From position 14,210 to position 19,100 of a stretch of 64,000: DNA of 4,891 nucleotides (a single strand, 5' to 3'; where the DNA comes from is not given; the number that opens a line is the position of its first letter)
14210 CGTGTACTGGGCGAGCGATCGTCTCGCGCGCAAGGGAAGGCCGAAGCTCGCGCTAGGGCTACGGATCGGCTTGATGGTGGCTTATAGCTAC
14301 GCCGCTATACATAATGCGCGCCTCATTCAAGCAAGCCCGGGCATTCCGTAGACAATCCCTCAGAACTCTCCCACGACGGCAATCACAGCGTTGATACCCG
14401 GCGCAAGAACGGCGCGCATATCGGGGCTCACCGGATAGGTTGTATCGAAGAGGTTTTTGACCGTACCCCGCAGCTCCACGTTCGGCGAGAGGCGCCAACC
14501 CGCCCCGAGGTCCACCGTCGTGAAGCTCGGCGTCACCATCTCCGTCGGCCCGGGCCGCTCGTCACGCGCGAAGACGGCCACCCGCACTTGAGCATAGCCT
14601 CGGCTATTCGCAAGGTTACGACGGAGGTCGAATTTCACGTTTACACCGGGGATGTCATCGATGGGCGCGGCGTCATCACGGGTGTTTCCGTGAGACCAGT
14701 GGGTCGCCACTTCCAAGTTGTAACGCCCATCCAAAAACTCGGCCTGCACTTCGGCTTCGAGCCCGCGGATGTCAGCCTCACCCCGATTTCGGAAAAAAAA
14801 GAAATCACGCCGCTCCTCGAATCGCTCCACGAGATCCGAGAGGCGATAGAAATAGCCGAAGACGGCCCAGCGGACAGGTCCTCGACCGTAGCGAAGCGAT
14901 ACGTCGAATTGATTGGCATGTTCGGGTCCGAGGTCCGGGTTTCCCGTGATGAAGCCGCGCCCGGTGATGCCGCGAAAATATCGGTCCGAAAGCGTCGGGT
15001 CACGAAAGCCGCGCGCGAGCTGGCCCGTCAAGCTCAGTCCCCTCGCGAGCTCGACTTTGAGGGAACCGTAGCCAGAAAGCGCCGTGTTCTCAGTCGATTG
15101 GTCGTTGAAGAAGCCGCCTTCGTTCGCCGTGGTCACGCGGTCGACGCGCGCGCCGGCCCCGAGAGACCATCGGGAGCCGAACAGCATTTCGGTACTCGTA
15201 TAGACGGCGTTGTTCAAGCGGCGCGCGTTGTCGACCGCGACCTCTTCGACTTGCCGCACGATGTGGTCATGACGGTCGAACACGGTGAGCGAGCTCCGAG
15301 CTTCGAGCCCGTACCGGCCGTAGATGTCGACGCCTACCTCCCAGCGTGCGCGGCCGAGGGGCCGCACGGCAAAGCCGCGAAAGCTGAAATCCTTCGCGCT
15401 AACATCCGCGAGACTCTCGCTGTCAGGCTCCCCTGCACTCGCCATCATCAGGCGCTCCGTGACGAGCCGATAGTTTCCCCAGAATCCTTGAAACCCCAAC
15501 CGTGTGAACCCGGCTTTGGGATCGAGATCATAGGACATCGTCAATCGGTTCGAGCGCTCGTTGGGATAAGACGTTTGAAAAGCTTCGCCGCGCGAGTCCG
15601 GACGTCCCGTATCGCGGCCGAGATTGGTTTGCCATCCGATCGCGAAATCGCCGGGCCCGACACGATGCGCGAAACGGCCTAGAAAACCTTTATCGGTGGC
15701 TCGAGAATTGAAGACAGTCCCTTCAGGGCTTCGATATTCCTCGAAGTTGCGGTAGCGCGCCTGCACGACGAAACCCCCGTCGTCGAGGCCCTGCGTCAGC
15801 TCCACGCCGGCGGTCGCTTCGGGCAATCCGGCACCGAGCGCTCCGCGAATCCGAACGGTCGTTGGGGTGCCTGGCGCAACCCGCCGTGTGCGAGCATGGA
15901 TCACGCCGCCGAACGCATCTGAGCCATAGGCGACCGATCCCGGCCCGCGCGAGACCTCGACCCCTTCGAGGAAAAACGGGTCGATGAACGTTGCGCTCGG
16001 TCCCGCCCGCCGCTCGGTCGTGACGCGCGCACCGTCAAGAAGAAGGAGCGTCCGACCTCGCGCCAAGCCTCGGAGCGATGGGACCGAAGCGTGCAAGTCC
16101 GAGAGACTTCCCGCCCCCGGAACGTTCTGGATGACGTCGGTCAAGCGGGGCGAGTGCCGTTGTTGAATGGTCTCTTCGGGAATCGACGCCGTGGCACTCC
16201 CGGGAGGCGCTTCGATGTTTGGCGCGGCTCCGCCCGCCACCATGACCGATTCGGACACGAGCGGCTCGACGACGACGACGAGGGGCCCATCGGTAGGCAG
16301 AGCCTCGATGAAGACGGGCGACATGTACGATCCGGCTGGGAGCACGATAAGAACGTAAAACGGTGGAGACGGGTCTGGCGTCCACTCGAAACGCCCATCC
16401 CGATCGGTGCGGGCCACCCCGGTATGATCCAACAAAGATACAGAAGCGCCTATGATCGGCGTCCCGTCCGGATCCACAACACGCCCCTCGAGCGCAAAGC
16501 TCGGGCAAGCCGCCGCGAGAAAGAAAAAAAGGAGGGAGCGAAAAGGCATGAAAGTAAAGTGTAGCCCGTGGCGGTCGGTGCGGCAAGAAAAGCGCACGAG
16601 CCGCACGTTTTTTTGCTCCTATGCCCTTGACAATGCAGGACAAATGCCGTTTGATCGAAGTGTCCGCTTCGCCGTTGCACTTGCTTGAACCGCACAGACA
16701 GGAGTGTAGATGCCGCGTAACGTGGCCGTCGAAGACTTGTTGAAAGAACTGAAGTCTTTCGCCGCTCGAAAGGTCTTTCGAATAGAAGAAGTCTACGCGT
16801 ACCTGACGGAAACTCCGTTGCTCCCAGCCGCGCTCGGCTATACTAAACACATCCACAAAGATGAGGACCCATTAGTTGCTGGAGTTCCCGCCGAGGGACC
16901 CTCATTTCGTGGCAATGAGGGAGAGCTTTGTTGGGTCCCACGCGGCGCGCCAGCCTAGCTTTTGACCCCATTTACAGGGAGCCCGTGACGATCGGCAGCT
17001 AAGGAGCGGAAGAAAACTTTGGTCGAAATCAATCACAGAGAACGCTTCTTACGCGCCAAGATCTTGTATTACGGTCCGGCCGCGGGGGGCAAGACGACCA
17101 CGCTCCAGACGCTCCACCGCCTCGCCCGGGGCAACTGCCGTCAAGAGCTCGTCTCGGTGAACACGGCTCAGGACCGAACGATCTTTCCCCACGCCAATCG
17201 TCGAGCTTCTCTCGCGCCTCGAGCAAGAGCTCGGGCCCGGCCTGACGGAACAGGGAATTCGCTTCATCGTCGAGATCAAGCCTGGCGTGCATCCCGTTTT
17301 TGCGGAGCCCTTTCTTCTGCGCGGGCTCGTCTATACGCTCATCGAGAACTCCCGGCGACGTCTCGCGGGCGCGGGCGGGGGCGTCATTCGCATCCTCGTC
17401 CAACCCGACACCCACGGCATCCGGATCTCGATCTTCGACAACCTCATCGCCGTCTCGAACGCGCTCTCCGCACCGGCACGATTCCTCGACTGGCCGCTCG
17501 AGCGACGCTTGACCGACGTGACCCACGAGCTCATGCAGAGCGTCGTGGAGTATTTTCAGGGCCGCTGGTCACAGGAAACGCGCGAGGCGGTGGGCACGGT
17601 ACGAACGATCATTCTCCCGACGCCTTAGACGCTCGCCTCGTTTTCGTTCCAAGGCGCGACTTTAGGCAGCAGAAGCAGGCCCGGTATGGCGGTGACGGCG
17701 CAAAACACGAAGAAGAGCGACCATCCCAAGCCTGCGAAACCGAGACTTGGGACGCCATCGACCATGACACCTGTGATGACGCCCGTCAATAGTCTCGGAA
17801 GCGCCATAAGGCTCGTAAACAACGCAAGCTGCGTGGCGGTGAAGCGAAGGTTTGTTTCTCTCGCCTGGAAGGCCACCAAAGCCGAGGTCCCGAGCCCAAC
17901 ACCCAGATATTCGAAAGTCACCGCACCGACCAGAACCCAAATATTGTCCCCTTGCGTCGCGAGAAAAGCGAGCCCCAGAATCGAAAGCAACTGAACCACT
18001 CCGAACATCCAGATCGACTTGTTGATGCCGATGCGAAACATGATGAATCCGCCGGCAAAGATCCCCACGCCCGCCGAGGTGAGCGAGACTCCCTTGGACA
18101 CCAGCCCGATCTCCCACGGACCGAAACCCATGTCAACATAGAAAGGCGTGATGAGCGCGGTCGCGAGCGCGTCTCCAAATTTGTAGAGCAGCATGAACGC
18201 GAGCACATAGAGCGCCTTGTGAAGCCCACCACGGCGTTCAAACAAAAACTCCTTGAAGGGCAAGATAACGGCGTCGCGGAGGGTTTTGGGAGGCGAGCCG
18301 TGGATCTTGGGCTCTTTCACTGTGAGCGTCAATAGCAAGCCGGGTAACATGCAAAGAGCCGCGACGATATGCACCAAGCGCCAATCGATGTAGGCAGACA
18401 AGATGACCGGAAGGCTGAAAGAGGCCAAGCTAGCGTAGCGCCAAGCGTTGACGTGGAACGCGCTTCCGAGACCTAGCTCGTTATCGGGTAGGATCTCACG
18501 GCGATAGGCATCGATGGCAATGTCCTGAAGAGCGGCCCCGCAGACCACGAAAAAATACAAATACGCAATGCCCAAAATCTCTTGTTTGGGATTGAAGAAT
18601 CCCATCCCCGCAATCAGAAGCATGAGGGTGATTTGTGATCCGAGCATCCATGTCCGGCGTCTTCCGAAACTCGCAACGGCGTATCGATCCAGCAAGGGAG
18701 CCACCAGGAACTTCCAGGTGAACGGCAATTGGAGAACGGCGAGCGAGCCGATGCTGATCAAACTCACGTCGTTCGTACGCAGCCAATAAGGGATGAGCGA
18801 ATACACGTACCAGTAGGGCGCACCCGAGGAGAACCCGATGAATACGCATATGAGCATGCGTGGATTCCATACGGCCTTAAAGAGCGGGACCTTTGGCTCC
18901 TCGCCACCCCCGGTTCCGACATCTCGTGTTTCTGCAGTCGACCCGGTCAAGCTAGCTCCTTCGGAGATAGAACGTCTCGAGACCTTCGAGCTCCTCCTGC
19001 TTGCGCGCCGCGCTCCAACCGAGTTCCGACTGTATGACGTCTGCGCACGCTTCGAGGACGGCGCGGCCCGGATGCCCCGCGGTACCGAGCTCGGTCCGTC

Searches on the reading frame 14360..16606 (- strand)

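Call 11: search_protein_families(library=ncbifam, proteins=[window:14360-16606:-])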
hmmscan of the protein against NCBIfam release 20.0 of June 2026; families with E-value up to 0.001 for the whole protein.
window:14360-16606:- (748 aa): 23 families
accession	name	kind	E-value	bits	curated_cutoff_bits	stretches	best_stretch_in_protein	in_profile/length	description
TIGR01785.1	TonB-hemin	subfamily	1.4e-44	152.6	316.85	1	139-733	22-663/677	TonB-dependent heme/hemoglobin receptor family protein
TIGR01786.1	TonB-hemlactrns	subfamily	4.2e-40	137.8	323.75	2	461-731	388-693/719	TonB-dependent hemoglobin/transferrin/lactoferrin family receptor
TIGR01783.1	TonB-siderophor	subfamily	2.2e-26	92.7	223.5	2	462-724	360-620/649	TonB-dependent siderophore receptor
TIGR01779.1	TonB-B12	equivalog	4.6e-24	84.9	599.7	2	454-724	344-593/614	TonB-dependent vitamin B12 receptor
NF010010.0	PRK13483.1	equivalog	1.7e-23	82.5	927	2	120-254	36-176/660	ligand-gated channel protein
NF007926.1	PRK10641.1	equivalog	7e-20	71.1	836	2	517-725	398-597/617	TonB-dependent vitamin B12 receptor BtuB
NF010038.0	PRK13513.1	equivalog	2.2e-19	69.5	942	1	121-254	39-178/659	ligand-gated channel protein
NF007478.2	PRK10064.1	equivalog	9.2e-19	67.1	745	1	121-244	34-161/663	catecholate siderophore receptor CirA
TIGR01778.1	TonB-copper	equivalog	1.2e-15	57.4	472.45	1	419-724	280-602/637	TonB-dependent copper receptor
NF010011.0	PRK13484.1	equivalog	9.4e-13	47.3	1197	1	121-247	34-165/682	IreA family TonB-dependent siderophore receptor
NF053590.1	TonB_dep_TOL0244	equivalog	1.7e-12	46.8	645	1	528-724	378-580/604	TOL_0244 family TonB-dependent receptor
NF010012.0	PRK13486.1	equivalog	1.5e-11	43.4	924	1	142-244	49-161/696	TonB-dependent receptor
NF050067.1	TonBEntbctnRecCfrA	equivalog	7.3e-11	41.1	1200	1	117-251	26-168/698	TonB-dependent ferric enterobactin receptor CfrA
TIGR01776.1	TonB-tbp-lbp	subfamily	6.2e-09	34.3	468.8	0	476-574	610-711/946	lactoferrin/transferrin family TonB-dependent receptor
NF047944.1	FoxamRcptFoxA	equivalog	9.7e-09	34.1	1300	1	127-276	48-195/697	ferrioxamine B receptor FoxA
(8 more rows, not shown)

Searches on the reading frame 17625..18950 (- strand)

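Call 11: search_protein_families(library=ncbifam, proteins=[window:17625-18950:-])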
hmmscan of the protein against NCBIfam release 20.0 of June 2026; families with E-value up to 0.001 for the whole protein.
window:17625-18950:- (441 aa): 4 families
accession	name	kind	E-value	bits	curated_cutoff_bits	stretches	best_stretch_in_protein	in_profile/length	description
TIGR00901.2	2A0125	subfamily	2.7e-115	385.3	350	1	29-428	3-415/417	AmpG family muropeptide MFS transporter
NF008238.0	PRK11010.1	equivalog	1.9e-77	261.2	756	1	28-428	10-399/492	muropeptide MFS transporter AmpG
NF008867.0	PRK11902.1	equivalog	9.3e-74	248.8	656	1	29-428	12-400/419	muropeptide transporter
TIGR02718.1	sider_RhtX_FptX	subfamily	1e-25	90.5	356.15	1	40-407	11-371/390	RhtX/FptX family siderophore transporter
